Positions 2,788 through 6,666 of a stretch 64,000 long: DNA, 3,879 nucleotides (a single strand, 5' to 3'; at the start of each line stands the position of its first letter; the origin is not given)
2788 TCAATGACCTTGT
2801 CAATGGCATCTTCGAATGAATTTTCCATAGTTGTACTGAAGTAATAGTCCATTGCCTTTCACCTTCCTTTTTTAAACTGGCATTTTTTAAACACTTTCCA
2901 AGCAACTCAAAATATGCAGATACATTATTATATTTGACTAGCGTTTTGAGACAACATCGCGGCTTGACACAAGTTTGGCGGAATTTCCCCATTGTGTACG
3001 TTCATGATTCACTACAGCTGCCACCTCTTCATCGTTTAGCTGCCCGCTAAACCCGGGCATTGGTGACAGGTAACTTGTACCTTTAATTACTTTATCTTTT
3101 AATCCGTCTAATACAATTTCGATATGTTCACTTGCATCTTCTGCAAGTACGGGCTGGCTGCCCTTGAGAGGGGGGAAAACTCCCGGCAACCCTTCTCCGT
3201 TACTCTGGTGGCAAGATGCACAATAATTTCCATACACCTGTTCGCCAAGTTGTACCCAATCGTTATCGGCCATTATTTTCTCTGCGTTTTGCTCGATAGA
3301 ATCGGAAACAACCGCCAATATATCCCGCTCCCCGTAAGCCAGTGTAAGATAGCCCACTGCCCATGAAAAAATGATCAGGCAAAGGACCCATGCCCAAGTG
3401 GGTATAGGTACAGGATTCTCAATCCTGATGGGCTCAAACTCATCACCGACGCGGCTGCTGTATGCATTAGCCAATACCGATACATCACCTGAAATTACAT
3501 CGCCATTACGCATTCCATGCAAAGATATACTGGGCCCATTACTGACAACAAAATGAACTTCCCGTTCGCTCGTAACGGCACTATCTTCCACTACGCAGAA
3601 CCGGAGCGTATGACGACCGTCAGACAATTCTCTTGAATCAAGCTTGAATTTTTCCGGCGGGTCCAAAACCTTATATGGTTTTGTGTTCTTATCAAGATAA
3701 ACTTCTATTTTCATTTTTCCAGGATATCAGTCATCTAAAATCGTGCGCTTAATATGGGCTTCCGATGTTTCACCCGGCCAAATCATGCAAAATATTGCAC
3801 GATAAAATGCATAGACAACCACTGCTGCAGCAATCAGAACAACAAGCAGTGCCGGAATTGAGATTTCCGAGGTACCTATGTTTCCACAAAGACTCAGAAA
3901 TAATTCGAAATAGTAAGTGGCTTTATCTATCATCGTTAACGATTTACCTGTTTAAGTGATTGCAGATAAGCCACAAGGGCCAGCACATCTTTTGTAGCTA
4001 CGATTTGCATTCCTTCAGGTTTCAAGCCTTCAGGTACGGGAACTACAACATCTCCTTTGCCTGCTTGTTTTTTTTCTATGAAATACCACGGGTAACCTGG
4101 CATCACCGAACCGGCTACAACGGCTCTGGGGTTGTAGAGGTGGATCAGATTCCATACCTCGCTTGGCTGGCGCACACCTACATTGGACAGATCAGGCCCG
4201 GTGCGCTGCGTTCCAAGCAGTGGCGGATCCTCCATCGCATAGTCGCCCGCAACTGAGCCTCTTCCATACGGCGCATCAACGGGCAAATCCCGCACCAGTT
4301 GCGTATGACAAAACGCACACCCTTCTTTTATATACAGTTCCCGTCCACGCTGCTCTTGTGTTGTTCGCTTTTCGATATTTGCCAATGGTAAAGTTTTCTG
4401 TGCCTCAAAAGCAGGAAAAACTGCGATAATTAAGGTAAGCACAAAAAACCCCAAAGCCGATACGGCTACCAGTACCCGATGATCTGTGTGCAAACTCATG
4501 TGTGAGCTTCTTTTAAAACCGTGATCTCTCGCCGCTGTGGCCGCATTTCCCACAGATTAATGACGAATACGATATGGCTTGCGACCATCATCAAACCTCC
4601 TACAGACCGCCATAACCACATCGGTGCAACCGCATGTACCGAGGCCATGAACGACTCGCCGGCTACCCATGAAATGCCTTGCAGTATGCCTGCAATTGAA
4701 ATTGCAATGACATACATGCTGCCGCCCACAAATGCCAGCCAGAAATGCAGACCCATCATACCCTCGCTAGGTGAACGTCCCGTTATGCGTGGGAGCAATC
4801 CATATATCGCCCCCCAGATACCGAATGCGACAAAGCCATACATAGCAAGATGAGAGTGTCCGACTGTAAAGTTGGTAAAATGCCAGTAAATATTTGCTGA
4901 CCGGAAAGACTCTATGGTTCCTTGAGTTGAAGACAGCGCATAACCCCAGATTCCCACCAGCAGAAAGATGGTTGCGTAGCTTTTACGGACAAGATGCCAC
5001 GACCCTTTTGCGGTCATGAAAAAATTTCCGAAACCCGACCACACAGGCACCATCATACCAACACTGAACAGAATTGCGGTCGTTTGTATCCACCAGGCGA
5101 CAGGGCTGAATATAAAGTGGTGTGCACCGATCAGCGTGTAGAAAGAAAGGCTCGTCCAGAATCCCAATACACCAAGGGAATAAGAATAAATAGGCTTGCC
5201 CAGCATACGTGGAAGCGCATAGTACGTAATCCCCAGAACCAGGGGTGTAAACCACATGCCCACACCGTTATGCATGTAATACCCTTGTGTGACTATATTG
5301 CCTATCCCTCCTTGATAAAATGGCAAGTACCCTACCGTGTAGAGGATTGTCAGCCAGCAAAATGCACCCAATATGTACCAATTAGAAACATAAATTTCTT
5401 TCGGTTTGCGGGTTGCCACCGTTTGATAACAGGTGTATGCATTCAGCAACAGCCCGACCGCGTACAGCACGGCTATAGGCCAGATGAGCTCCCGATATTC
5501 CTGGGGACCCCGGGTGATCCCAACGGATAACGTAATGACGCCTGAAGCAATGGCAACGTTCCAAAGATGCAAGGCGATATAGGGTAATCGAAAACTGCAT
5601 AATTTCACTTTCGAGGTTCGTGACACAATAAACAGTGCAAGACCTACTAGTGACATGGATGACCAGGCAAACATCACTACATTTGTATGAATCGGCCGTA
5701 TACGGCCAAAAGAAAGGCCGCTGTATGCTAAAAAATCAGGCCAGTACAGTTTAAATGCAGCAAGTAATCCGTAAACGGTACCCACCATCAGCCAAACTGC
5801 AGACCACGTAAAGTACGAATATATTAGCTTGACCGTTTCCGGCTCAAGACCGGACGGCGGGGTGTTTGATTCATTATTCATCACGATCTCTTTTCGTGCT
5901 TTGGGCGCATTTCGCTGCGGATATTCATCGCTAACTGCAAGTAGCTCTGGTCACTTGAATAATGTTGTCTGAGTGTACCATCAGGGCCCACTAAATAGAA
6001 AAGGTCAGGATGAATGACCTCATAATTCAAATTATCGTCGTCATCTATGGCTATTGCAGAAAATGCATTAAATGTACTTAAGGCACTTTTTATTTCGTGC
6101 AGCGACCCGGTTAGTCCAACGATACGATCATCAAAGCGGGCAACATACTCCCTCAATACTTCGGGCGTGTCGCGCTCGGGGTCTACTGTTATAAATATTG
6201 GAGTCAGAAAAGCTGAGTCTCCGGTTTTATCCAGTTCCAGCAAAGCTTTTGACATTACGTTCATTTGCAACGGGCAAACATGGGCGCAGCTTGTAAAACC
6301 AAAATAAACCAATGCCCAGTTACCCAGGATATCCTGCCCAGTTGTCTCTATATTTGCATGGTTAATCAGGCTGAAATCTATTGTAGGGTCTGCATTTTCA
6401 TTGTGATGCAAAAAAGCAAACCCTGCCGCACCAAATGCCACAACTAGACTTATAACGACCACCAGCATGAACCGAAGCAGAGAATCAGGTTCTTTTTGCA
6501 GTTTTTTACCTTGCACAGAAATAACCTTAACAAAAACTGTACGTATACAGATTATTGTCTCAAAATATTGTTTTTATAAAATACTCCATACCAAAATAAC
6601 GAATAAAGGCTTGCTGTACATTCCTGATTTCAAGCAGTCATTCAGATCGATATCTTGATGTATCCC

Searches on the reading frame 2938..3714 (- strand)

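Call 57: search_protein_families(library=pfam, proteins=[window:2938-3714:-], max_evalue=0.001)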
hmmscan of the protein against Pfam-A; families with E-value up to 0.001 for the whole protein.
window:2938-3714:- (258 aa): 2 families
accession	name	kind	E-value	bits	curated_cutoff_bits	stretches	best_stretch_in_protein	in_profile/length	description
PF00034.26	Cytochrom_C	-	1.2e-10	43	21.3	1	155-237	2-85/90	Cytochrome c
PF13442.11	Cytochrome_CBB3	-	5.2e-10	39.9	27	1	156-236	5-66/68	Cytochrome C oxidase, cbb3-type, subunit III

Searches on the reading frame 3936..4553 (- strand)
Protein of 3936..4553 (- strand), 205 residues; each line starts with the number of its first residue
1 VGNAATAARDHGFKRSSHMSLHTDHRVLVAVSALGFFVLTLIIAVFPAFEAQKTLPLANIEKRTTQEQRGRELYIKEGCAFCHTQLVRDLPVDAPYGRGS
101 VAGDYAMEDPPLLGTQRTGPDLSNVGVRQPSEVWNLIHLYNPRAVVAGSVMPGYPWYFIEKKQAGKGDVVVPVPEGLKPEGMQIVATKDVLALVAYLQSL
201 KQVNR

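Call 57: search_protein_families(library=pfam, proteins=[window:3936-4553:-], max_evalue=0.001)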
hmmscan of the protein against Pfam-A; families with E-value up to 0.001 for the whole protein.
window:3936-4553:- (205 aa): 2 families
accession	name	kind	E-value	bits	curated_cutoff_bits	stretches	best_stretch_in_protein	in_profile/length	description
PF02433.20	FixO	-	1.7e-34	119.6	29.6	1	26-162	8-145/219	Cytochrome C oxidase, mono-heme subunit/FixO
PF00034.26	Cytochrom_C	-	0.00064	21.4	21.3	0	68-200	2-89/90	Cytochrome c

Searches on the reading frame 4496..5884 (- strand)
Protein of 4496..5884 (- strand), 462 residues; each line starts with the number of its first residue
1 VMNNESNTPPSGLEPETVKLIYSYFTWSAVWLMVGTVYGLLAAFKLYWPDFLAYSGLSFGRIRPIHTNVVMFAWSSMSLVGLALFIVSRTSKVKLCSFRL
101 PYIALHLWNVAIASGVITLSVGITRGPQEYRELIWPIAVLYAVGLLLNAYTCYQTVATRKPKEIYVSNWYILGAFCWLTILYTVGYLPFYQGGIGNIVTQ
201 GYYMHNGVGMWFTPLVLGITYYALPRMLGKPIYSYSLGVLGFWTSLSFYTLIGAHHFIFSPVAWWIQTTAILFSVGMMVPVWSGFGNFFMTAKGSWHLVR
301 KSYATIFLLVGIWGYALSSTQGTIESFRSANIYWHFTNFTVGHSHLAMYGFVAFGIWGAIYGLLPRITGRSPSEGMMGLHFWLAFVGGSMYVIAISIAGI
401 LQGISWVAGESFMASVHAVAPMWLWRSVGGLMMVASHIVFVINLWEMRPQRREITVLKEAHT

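Call 57: search_protein_families(library=pfam, proteins=[window:4496-5884:-], max_evalue=0.001)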
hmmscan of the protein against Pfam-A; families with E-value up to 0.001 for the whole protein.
window:4496-5884:- (462 aa): 1 family
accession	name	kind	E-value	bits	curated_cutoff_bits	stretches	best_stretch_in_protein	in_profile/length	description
PF00115.25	COX1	-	1e-75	255.7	34.8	1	20-432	2-436/436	Cytochrome C and Quinol oxidase polypeptide I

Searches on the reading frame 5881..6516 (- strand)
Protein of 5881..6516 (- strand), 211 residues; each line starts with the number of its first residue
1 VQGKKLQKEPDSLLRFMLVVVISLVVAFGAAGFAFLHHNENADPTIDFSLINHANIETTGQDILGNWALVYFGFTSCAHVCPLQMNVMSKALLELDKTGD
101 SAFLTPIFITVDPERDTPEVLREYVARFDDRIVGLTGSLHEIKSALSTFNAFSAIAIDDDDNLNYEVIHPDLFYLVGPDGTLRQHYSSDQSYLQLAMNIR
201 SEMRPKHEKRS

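Call 57: search_protein_families(library=pfam, proteins=[window:5881-6516:-], max_evalue=0.001)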
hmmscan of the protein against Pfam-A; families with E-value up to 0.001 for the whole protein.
window:5881-6516:- (211 aa): 1 family
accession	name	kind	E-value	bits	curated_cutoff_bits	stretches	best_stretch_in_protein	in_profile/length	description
PF02630.20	SCO1-SenC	-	2e-40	138.3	22.8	1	47-181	3-133/134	SCO1/SenC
